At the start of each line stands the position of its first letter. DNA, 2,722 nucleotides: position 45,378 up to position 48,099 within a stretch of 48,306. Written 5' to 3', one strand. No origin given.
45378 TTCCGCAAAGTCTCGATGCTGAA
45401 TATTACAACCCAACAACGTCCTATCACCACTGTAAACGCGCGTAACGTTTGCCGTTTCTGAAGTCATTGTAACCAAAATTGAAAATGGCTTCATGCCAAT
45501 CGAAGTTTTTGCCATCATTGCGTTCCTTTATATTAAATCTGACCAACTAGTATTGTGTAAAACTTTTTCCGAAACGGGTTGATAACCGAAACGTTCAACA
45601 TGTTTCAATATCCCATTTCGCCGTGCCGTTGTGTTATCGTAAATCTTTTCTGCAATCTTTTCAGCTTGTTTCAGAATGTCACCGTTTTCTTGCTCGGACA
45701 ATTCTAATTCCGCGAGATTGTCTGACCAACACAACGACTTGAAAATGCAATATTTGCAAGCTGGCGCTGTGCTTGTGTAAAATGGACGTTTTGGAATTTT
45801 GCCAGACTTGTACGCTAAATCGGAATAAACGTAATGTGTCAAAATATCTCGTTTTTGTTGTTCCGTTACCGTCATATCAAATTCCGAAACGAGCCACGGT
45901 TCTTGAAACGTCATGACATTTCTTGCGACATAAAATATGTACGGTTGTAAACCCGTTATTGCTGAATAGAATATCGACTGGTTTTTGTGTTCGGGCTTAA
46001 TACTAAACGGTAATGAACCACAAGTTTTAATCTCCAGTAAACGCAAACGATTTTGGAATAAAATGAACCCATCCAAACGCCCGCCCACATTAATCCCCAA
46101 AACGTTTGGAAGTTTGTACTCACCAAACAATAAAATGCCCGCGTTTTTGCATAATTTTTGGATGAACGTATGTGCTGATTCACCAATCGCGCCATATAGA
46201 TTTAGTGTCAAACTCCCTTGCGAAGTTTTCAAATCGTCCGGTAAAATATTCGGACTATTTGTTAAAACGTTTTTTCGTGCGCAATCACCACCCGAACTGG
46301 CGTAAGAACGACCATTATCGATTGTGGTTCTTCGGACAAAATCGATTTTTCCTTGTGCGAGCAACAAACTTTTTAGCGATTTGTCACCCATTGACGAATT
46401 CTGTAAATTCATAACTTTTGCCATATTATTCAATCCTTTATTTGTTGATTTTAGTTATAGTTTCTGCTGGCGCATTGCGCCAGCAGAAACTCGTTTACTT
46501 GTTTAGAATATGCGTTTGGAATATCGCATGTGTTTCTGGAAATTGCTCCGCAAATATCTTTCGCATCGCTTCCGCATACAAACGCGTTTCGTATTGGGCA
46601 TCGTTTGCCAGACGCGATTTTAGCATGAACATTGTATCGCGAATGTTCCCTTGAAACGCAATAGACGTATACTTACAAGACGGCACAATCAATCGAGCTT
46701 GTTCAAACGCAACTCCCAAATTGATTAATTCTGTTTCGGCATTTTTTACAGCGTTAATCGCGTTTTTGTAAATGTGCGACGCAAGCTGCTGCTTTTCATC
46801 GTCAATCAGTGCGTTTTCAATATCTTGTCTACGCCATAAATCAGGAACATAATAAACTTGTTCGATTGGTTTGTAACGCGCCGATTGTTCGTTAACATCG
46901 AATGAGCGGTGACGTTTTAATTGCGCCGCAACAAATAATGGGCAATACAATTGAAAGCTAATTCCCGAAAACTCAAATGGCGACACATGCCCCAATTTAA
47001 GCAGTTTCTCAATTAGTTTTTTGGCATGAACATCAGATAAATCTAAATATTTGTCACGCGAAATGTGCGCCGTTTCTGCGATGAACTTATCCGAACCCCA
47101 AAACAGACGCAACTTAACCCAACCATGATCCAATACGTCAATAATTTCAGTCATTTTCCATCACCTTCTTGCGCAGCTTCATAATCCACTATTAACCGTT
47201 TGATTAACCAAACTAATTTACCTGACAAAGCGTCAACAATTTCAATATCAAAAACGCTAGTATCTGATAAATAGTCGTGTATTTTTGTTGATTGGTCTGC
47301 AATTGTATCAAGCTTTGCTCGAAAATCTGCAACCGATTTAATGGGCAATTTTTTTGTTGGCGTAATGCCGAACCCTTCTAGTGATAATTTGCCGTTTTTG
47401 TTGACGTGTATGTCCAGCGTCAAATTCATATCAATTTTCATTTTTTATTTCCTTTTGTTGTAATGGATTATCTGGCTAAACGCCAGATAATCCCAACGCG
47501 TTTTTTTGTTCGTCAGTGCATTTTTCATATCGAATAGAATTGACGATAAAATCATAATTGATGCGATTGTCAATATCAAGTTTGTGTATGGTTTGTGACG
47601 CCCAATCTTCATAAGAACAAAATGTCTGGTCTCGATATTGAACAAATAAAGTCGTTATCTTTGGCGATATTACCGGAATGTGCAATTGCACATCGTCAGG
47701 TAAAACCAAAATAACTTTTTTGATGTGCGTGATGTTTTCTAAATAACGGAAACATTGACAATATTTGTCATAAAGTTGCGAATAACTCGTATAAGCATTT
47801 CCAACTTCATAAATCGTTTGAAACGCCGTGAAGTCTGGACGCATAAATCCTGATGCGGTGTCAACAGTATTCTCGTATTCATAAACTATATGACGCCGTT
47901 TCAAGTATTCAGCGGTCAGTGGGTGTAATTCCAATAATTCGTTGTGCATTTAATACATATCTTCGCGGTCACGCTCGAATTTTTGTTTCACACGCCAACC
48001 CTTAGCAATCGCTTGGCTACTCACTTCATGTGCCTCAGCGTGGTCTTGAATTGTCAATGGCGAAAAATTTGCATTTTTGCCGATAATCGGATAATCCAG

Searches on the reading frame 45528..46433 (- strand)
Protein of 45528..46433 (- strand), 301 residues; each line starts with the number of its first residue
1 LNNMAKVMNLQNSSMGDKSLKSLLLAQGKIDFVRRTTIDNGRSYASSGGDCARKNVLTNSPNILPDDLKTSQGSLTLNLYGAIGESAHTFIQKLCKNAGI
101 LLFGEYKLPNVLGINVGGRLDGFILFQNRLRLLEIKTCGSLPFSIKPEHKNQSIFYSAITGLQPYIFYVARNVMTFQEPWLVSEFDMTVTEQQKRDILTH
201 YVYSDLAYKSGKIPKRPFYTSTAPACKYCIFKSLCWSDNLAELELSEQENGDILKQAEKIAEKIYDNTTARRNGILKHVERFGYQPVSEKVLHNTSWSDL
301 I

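Call 36: search_protein_families(library=phrogs, proteins=[window:45528-46433:-], max_evalue=0.001)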
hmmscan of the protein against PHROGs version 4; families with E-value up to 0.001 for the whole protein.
window:45528-46433:- (301 aa): 2 families
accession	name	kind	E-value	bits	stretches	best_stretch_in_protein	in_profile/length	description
phrog_1706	-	DNA, RNA and nucleotide metabolism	3.2e-22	80.4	1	39-255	46-263/293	CRISPR/Cas system associated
phrog_1990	-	DNA, RNA and nucleotide metabolism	0.00081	19.8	0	112-249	107-249/290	Cas4-domain exonuclease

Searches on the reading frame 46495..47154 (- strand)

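Call 36: search_protein_families(library=phrogs, proteins=[window:46495-47154:-], max_evalue=0.001)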
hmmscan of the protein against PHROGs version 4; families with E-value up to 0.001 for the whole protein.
window:46495-47154:- (219 aa): 3 families
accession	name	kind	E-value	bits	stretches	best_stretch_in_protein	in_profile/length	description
phrog_85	-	DNA, RNA and nucleotide metabolism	4.4e-42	145.6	1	45-215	412-586/866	thymidylate synthase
phrog_10644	-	DNA, RNA and nucleotide metabolism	1.2e-15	59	1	75-208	11-150/160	thymidylate synthase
phrog_28804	-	DNA, RNA and nucleotide metabolism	1.5e-06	29.5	1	132-212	6-85/91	thymidylate synthase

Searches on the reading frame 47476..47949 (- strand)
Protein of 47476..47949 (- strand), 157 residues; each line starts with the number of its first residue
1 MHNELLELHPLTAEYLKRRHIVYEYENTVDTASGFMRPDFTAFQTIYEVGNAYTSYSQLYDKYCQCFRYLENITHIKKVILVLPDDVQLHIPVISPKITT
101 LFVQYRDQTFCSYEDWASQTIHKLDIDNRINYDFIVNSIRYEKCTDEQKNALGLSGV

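Call 22: search_protein_families(library=phrogs, proteins=[window:47476-47949:-], max_evalue=0.01)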
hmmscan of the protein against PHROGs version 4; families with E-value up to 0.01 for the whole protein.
window:47476-47949:- (157 aa): 0 families

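Call 23: search_protein_families(library=pfam, proteins=[window:47476-47949:-], max_evalue=0.01)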
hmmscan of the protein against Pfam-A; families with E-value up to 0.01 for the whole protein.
window:47476-47949:- (157 aa): 0 families

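Call 42: find_homologous_proteins(query=window:47476-47949:-, max_evalue=0.00001)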
Query window:47476-47949:- (157 aa): 4 proteins with E <= 0.00001 among 10 candidates.
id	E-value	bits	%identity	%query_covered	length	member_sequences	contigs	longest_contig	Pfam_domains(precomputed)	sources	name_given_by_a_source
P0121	1.5e-102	358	100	100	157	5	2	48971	-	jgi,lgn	-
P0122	6.7e-86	304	83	98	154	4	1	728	-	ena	-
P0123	4.8e-83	294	80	100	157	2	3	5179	-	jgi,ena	-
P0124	2.0e-71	257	91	78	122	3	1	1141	-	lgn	-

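Call 43: find_encoding_contigs(protein=P0123, flank=10000, max_places=6)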
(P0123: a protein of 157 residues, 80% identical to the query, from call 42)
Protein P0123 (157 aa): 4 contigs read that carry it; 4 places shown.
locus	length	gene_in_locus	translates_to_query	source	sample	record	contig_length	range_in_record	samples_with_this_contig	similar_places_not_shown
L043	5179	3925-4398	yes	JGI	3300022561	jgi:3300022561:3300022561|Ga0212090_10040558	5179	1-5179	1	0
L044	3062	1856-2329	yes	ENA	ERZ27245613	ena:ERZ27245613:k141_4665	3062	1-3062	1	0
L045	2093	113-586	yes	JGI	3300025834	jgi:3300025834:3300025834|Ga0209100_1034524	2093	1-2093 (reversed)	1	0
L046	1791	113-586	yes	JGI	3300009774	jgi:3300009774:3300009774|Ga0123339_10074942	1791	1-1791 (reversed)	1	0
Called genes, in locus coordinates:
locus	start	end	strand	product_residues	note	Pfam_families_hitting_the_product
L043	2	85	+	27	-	?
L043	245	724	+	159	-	-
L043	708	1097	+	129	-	-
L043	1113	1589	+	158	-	-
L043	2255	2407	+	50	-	-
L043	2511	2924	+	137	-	-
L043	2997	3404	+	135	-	-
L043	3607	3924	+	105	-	-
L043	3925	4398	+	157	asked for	-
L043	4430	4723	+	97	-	-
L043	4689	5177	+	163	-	?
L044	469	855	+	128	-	-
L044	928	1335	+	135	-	-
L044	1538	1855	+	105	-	-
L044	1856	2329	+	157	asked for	-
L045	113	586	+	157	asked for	-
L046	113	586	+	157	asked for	-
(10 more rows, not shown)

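Call 44: find_encoding_contigs(protein=P0121, flank=10000, max_places=6)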
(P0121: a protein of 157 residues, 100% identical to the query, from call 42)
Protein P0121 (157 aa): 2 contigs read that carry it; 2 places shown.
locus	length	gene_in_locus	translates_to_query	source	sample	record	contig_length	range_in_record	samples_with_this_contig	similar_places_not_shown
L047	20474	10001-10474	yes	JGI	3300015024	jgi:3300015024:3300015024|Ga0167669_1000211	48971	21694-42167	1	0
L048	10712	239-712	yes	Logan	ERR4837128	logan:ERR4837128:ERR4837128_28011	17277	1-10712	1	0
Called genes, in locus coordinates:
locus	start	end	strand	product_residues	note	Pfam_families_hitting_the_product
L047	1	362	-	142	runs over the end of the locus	-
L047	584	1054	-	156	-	PF13392:HNH_3, PF00847:AP2 (weak)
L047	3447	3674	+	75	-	-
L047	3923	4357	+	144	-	-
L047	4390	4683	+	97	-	-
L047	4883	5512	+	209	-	-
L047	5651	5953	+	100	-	-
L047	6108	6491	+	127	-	-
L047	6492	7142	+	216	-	-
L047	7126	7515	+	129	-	-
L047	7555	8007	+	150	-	-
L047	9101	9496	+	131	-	-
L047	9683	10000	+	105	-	-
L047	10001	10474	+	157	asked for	-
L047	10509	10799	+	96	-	-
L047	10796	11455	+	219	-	PF02511:Thy1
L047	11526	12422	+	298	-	-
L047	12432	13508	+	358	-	PF20030:bpMoxR, PF07724:AAA_2 (weak), PF00004:AAA (weak), PF07726:AAA_3, PF07728:AAA_5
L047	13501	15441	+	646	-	PF11775:CobT_C (weak)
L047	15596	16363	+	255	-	-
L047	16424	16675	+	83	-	-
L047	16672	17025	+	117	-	-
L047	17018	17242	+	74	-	-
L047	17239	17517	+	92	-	-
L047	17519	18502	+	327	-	-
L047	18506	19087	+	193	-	-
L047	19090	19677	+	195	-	PF13529:Peptidase_C39_2, PF03412:Peptidase_C39 (weak)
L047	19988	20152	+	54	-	-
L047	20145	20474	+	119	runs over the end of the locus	-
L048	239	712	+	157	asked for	-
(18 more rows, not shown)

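Call 83: search_protein_families(library=pfam, proteins=[L047:9101-9496:+, L047:9683-10000:+, L043:2511-2924:+, L043:2997-3404:+], max_evalue=0.1)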
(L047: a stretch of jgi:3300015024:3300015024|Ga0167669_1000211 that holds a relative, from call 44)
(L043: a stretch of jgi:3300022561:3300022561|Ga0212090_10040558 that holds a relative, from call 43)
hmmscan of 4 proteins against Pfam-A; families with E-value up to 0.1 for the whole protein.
L047:9101-9496:+ (131 aa): 1 family
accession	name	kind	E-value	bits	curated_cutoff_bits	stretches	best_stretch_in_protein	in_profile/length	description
PF14420.11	Clr5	-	0.081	13.5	22.3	0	94-123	27-53/54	Clr5 domain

L047:9683-10000:+ (105 aa): 1 family
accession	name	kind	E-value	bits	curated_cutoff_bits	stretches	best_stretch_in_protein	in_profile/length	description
PF24083.1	Phage_ssDNA_bind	-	0.096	12.5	27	0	80-103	45-68/193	Putative phage ssDNA-binding domain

L043:2511-2924:+ (137 aa): 0 families

L043:2997-3404:+ (135 aa): 0 families

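Call 84: search_protein_families(library=phrogs, proteins=[L047:9101-9496:+, L047:9683-10000:+, L043:2511-2924:+, L043:2997-3404:+], max_evalue=0.1)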
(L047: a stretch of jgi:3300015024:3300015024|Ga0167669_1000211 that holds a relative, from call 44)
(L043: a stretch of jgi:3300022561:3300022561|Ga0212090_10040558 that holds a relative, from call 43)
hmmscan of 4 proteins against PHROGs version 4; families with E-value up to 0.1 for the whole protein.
L047:9101-9496:+ (131 aa): 0 families

L047:9683-10000:+ (105 aa): 1 family
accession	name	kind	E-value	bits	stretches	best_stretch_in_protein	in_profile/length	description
phrog_3707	-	moron, auxiliary metabolic gene and host takeover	0.081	13.8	1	50-103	83-135/142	membrane-flanked domain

L043:2511-2924:+ (137 aa): 0 families

L043:2997-3404:+ (135 aa): 0 families
